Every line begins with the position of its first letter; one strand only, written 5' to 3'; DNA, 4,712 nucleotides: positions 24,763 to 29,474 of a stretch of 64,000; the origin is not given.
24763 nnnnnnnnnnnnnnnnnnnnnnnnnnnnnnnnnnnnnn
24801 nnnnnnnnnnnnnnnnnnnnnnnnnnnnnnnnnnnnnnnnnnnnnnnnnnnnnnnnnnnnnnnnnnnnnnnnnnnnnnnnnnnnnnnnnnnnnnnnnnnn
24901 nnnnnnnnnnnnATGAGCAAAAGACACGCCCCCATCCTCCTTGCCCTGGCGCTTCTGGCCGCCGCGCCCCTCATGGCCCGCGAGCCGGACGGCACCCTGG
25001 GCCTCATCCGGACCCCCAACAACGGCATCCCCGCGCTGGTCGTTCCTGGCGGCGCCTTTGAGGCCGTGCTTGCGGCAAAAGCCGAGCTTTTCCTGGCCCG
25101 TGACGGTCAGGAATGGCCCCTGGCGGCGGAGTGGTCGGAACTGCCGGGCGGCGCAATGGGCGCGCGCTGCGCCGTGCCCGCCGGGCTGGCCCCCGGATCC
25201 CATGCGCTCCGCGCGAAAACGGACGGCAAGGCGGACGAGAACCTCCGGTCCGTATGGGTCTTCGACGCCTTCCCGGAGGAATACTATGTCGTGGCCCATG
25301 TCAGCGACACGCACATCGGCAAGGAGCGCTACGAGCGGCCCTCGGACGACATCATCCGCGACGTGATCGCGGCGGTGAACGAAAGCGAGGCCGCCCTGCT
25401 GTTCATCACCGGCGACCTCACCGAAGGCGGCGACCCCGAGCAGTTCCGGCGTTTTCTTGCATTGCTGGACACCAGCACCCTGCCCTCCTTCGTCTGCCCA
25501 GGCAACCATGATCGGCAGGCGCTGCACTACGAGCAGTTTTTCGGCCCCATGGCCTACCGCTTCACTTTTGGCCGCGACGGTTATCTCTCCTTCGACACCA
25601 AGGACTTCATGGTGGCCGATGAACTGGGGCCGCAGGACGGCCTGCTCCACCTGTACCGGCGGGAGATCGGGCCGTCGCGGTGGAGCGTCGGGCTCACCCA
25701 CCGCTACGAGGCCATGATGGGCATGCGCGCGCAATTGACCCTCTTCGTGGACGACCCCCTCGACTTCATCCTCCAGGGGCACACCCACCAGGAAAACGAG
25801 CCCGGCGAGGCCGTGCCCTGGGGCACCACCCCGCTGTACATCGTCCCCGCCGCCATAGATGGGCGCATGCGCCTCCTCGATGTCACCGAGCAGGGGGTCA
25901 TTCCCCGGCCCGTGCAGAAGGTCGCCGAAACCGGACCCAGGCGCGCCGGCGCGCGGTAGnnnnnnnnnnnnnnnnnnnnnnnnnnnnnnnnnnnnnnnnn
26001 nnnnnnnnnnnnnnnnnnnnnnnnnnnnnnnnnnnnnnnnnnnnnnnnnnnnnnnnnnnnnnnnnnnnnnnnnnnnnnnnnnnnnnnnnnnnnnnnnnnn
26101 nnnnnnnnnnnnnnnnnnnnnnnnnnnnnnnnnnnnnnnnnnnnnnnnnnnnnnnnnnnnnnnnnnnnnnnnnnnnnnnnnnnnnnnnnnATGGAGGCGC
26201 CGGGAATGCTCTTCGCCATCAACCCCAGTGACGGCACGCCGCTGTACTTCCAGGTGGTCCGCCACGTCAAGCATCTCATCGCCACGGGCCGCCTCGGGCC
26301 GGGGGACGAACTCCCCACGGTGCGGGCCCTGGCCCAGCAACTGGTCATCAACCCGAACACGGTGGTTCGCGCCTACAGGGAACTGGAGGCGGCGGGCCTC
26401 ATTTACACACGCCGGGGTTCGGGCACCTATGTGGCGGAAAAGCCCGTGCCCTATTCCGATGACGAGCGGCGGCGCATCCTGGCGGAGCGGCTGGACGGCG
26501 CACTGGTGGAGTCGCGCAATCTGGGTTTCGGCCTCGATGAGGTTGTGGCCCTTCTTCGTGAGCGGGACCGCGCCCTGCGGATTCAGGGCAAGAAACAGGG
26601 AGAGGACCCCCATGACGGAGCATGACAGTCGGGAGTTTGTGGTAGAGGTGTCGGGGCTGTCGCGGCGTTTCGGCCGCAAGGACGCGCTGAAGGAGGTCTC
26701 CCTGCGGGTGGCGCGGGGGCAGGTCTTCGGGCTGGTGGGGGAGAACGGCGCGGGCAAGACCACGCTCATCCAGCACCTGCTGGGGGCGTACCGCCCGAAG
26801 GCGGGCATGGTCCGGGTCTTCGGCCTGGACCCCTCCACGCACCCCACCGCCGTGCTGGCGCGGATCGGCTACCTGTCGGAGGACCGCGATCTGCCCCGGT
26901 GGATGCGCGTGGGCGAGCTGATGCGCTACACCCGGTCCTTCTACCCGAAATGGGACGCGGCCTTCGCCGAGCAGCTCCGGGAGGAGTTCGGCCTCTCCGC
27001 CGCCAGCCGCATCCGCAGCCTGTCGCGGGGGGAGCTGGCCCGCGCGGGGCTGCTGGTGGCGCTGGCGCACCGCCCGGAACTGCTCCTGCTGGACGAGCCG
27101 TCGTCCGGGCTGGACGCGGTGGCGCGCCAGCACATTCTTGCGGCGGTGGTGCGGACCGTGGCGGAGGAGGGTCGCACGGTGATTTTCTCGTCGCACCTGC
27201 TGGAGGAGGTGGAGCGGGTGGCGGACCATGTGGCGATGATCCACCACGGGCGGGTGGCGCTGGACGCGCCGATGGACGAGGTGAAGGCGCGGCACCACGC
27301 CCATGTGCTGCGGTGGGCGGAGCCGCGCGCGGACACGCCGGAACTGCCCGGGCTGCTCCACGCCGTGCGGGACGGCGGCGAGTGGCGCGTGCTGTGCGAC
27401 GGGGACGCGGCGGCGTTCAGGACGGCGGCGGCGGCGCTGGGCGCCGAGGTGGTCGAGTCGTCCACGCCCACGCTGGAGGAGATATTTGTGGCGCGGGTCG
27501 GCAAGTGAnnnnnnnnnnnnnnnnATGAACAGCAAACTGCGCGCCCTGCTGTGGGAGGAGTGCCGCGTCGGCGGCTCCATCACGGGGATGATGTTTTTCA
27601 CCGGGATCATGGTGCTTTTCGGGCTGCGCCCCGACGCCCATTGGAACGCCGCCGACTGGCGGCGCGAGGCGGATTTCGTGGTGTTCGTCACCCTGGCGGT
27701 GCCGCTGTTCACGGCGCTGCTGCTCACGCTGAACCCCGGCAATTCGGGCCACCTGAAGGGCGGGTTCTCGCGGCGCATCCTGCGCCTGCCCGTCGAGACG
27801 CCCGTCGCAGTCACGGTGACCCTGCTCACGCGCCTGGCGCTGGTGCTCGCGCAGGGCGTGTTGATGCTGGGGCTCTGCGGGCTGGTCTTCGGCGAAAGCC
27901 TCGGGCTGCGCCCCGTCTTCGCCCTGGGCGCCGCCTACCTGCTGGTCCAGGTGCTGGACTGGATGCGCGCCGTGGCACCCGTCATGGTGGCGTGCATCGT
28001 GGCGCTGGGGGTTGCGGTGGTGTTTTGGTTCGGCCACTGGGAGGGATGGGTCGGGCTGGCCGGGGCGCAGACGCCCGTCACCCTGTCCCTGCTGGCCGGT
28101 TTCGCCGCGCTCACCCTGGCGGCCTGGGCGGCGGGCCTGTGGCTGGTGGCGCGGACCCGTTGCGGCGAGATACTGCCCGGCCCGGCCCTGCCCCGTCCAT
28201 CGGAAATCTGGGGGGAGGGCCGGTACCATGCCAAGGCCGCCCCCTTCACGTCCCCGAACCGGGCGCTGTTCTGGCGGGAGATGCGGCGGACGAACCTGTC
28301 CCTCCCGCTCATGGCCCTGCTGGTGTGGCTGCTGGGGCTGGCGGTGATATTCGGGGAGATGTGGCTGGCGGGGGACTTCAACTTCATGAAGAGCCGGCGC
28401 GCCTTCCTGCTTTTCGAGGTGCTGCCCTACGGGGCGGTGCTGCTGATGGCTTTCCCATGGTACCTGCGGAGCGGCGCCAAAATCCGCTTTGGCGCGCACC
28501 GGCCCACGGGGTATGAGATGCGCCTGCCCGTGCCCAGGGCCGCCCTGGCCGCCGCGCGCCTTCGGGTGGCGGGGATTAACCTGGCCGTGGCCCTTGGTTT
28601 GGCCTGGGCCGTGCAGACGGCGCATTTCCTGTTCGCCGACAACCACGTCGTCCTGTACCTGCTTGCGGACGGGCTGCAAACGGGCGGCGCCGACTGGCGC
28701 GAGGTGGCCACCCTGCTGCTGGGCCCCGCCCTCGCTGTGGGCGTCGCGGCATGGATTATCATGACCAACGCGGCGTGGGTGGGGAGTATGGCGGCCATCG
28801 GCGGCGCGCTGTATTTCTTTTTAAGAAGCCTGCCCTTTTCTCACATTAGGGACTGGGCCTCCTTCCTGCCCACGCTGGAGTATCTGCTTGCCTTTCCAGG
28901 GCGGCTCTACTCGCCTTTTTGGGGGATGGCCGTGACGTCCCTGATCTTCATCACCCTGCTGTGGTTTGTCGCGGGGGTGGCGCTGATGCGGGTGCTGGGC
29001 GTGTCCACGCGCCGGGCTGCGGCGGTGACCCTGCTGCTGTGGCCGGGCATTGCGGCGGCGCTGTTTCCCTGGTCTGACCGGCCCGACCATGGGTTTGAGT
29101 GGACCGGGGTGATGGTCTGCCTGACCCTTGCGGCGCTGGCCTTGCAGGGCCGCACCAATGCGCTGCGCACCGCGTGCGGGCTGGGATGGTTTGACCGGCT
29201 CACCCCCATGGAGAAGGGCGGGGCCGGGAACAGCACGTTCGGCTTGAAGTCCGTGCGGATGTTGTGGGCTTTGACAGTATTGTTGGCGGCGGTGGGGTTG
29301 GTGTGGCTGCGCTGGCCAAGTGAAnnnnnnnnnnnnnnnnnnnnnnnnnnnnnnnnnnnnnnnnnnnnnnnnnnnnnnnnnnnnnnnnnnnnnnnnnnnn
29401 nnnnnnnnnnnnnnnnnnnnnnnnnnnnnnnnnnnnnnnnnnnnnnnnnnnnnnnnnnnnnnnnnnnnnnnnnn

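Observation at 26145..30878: YtrA-type GntR / ABC-ATPase operon encoding a giant fused double permease with a pseudopilin-like C-terminal domain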

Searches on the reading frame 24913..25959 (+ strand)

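Call 69: search_protein_families(library=pfam, proteins=[window:24913-25959:+], max_evalue=0.001)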
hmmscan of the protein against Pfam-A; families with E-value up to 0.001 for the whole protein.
window:24913-25959:+ (348 aa): 2 families
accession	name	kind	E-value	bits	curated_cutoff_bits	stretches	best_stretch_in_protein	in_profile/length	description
PF00149.33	Metallophos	-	4.8e-15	56.9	21.5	1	127-293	3-190/191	Calcineurin-like phosphoesterase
PF12850.12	Metallophos_2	-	2.4e-06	28.1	27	1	127-295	3-120/154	Calcineurin-like phosphoesterase superfamily domain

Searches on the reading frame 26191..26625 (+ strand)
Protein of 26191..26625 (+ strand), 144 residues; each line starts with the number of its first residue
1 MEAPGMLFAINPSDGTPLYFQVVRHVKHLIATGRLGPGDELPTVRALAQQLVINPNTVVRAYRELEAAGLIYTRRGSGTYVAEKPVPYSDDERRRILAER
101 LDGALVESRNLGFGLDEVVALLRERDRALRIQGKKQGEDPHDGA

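Call 3: search_protein_families(library=pfam, proteins=[window:26191-26625:+], max_evalue=1)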
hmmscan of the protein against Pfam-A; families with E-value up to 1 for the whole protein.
window:26191-26625:+ (144 aa): 11 families
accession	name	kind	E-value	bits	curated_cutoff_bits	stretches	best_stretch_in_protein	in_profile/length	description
PF00392.27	GntR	-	4.9e-18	65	27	1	19-81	2-64/64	Bacterial regulatory proteins, gntR family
PF02082.26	Rrf2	-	2.1e-05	25.1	30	1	37-81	19-64/132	Iron-dependent Transcriptional regulator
PF13730.12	HTH_36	-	0.00012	22.2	25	1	40-71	24-55/55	Helix-turn-helix domain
PF12802.13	MarR_2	-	0.0016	19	27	1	34-75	16-54/61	MarR family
PF13545.12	HTH_Crp_2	-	0.0021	18.4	27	1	43-75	24-56/70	Crp-like helix-turn-helix domain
PF01047.28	MarR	-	0.0044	17.3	24.6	1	43-74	19-50/59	MarR family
PF08784.17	RPA_C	-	0.0098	17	22.6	1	44-73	72-101/106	Replication protein A C terminal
PF08279.18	HTH_11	-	0.01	16.1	25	1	43-78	17-53/55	HTH domain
PF08222.17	HTH_CodY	-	0.012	15.7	27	1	45-75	8-38/61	CodY helix-turn-helix domain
PF13412.12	HTH_24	-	0.053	13.6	21.9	1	43-71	19-47/48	Winged helix-turn-helix DNA-binding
PF14502.12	HTH_41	-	0.16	11.9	25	1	38-81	3-48/48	Helix-turn-helix domain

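Call 4: search_protein_families(library=ncbifam, proteins=[window:26191-26625:+], max_evalue=1)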
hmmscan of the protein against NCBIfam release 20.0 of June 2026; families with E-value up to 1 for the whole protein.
window:26191-26625:+ (144 aa): 32 families (the best 25 are shown)
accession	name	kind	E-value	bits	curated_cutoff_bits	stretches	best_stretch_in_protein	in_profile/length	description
NF052282.1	PLP_TF_PdxR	equivalog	1.2e-20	74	320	1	17-86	1-70/448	MocR-like pyridoxine biosynthesis transcription factor PdxR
NF053730.1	TransRegRv1152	equivalog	8.5e-20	70.9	170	1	9-84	8-83/120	Rv1152 family transcriptional regulator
NF047563.1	modulin_PmtR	equivalog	1.3e-15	57.6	200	1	11-120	6-115/125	PSM export ABC transporter transcriptional regulator PmtR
NF052286.1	ecto_TF_EhuR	exception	1.4e-15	56.8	480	1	16-85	10-79/458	MocR-like ectoine utilization transcription factor EhuR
NF052281.1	rhizopine_MocR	equivalog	4.5e-15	55.2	650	1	8-93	9-94/479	rhizopine catabolism transcriptional regulator MocR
NF012025.0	PRK15481.1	equivalog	9e-15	54.3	573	1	23-89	12-78/432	MocR-like B6 salvage transcription factor PtsJ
NF052290.2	MocR_like_YczR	exception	4.3e-14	52.1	487.4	1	14-87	16-89/458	MocR-like transcription factor YczR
TIGR02325.1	C_P_lyase_phnF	equivalog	1.7e-12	47.4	156.8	1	11-99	2-90/238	phosphonate metabolism transcriptional regulator PhnF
TIGR02018.2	his_ut_repres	equivalog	8e-12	45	220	1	20-86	2-68/226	histidine utilization transcriptional repressor HutC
NF007741.0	PRK10421.1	equivalog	9.2e-12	44.9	311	1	21-92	11-82/262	transcriptional regulator LldR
NF007292.0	PRK09764.1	equivalog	1.7e-10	40.5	281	1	16-89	4-77/240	GntR family transcriptional regulator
NF007001.0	PRK09464.1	equivalog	6.3e-10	39.1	330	1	22-85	15-78/254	pyruvate dehydrogenase complex transcriptional repressor PdhR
NF052285.1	GABA_TF_GabR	exception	1.7e-08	33.7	600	1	19-83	1-65/456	MocR-like transcriptional regulator GabR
TIGR03337.1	phnR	equivalog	1.8e-07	31.1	296.75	1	19-90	3-74/231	phosphonate utilization transcriptional regulator PhnR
NF011575.0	PRK14999.1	equivalog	2e-07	30.6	424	1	12-84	7-79/241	histidine utilization repressor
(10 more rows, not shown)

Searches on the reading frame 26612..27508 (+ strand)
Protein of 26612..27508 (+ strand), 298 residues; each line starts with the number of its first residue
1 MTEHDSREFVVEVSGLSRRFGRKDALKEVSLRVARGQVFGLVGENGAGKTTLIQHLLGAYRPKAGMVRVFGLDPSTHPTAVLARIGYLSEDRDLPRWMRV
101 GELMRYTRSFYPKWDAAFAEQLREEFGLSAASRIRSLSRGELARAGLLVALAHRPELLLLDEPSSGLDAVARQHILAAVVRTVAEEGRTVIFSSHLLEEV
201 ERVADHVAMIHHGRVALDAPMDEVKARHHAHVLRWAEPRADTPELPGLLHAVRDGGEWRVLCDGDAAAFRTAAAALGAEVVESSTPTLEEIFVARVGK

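Call 3: search_protein_families(library=pfam, proteins=[window:26612-27508:+], max_evalue=1)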
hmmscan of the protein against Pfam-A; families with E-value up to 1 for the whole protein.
window:26612-27508:+ (298 aa): 32 families (the best 25 are shown)
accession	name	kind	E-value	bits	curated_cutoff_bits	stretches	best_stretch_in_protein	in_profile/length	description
PF00005.33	ABC_tran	-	8.8e-25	88.3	25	1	26-164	1-136/137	ABC transporter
PF13304.12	AAA_21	-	2.5e-12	47.9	27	2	133-199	234-302/304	AAA domain, putative AbiEii toxin, Type IV TA system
PF13604.12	AAA_30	-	2.3e-05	24.6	27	1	36-83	18-63/191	AAA domain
PF03308.22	MeaB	-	4e-05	23.2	23.1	1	22-77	19-74/273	Methylmalonyl Co-A mutase-associated GTPase MeaB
PF13401.12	AAA_22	-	0.00077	20.2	27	1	41-162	10-92/130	AAA domain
PF20703.3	nSTAND1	-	0.00096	19.3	27.1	1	20-120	17-95/379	Novel STAND NTPase 1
PF02463.25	SMC_N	-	0.0022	17.9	40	0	37-57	25-48/220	RecF/RecN/SMC N terminal domain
PF13476.12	AAA_23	-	0.0028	18.8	27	1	37-57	20-40/201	AAA domain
PF13191.12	AAA_16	-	0.003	18.5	32.6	1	31-104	17-64/167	AAA ATPase domain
PF02367.23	TsaE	-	0.0064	16.9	26.6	1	29-59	14-44/128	Threonylcarbamoyl adenosine biosynthesis protein TsaE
PF13671.12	AAA_33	-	0.0098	16.6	27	0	41-60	4-23/143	AAA domain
PF25201.1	nSTAND6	-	0.014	15.9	27.7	1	20-61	2-43/148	Novel STAND NTPase 6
PF03193.22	RsgA_GTPase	-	0.014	15.6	30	1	25-65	96-135/174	RsgA GTPase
PF13732.12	DrrA1-3_C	-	0.018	16.2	27.4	1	221-296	3-81/81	ATP-binding protein DrrA1-3-like, C-terminal domain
PF07728.20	AAA_5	-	0.023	15.1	22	1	41-85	4-46/139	AAA domain (dynein-related subfamily)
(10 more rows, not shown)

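Call 4: search_protein_families(library=ncbifam, proteins=[window:26612-27508:+], max_evalue=1)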
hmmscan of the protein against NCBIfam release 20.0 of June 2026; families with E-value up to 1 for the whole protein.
window:26612-27508:+ (298 aa): 203 families (the best 25 are shown)
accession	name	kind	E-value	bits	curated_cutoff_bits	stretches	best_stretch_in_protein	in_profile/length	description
NF047565.1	PSM_export_PmtA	equivalog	4.6e-44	150.8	350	1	25-254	16-242/282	phenol-soluble modulin export ABC transporter ATP-binding protein PmtA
TIGR03864.1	PQQ_ABC_ATP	hypoth_equivalog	3.1e-43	147.9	302.25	1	11-232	2-227/236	ABC transporter, ATP-binding subunit, PQQ-dependent alcohol dehydrogenase system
TIGR01188.1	drrA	subfamily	7.6e-41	140.4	312.45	1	19-234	2-221/302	daunorubicin resistance ABC transporter, ATP-binding protein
TIGR03522.1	GldA_ABC_ATP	equivalog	1e-39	136.8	402.6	1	11-234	3-229/301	gliding motility-associated ABC transporter ATP-binding subunit GldA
NF033858.1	ABC2_perm_RbbA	equivalog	9.9e-37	126.3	1050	1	4-230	260-491/909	ribosome-associated ATPase/putative transporter RbbA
TIGR03740.1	galliderm_ABC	subfamily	2.7e-33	115.5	309.75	1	12-222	2-209/223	lantibiotic protection ABC transporter ATP-binding subunit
TIGR04521.1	ECF_ATPase_2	equivalog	2.2e-32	112.3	330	2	136-226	144-234/279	energy-coupling factor transporter ATPase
NF010059.0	PRK13536.1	equivalog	6.1e-31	107.4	549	1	8-216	41-253/342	nodulation factor ABC transporter ATP-binding protein NodI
NF010060.0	PRK13537.1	equivalog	5.2e-30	104.4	521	1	10-225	15-235/314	nodulation factor ABC transporter ATP-binding protein NodI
NF010068.0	PRK13548.1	equivalog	1.6e-29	102.8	261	1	9-224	4-230/261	heme ABC transporter ATP-binding protein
TIGR04406.1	LPS_export_lptB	equivalog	4.4e-29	101.5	240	1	12-228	3-226/239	LPS export ABC transporter ATP-binding protein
TIGR01288.1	nodI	equivalog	5.5e-29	101.1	424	1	9-216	3-214/303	nodulation factor ABC transporter ATP-binding protein NodI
TIGR03873.1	F420-0_ABC_ATP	hypoth_equivalog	4.1e-27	95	372.4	1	12-227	3-227/256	putative F420-0 ABC transporter ATP-binding protein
NF008442.0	PRK11288.1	equivalog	8.4e-27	93.6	689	2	10-72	7-69/504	L-arabinose ABC transporter ATP-binding protein AraG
NF040873.1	AztA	equivalog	1.3e-26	93.4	220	1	20-207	2-189/191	zinc ABC transporter ATP-binding protein AztA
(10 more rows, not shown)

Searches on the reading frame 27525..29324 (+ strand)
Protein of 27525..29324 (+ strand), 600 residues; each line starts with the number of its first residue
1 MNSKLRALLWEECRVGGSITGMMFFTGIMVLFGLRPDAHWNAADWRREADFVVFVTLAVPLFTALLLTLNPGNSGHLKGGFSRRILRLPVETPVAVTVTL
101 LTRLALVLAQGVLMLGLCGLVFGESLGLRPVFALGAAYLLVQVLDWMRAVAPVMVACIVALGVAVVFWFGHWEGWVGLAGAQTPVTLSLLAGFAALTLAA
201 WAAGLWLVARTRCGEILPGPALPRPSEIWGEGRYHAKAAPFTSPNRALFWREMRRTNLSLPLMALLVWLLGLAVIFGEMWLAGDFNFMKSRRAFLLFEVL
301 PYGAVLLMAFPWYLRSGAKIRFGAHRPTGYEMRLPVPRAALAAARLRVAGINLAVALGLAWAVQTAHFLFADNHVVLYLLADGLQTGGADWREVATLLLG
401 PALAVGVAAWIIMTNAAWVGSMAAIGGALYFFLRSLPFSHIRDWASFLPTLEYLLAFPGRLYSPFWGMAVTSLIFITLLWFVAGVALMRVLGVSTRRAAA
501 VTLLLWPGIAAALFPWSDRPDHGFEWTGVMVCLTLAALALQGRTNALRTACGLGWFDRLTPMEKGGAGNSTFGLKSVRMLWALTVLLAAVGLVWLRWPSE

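Call 43: predict_structure(alignment_id=A4)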
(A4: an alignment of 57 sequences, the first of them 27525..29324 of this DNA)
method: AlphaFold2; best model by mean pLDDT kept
length: 600 residues; sequences in the alignment: 57
mean_pLDDT: 81.1   pTM: 0.79
mean pLDDT of the five models: 81.1, 79.3, 79.1, 76.3, 75.5
residues with pLDDT >= 90: 246; 70-90: 207; 50-70: 116; < 50: 31
segments of 3 or more residues with pLDDT < 50: 440-442, 444-463
pLDDT, mean of each block of 10 residues (from residue 1): 89 92 91 68 73 89 88 57 76 94 97 94 87 94 91 87 73 61 86 97 95 85 62 58 89 90 94 83 69 88 94 78 55 79 93 97 95 92 94 91 92 82 70 62 45 41 59 86 91 89 92 78 77 91 87 67 57 71 87 75
secondary structure, 60 per line:
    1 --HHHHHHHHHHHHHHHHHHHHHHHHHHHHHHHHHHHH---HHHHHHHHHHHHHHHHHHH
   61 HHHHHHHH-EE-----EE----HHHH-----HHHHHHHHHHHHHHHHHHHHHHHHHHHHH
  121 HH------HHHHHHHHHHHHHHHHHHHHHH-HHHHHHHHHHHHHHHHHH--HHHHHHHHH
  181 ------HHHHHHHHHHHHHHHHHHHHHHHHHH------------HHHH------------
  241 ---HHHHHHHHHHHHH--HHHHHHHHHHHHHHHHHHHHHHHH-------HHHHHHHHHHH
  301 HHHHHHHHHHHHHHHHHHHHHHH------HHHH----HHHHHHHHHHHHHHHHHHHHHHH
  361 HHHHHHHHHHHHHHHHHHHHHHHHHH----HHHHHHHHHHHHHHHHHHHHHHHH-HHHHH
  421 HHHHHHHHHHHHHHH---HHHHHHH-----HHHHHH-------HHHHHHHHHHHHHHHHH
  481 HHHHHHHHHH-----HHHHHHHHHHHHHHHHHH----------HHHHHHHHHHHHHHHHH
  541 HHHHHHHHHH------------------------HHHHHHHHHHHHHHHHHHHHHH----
elements in order: H3-38 H42-68 H83-86 H92-122 H129-150 H152-169 H172-180 H187-212 H225-228 H244-256 H259-282 H290-323 H330-333 H338-386 H391-414 H416-435 H439-445 H451-456 H464-490 H496-513 H524-550 H575-596
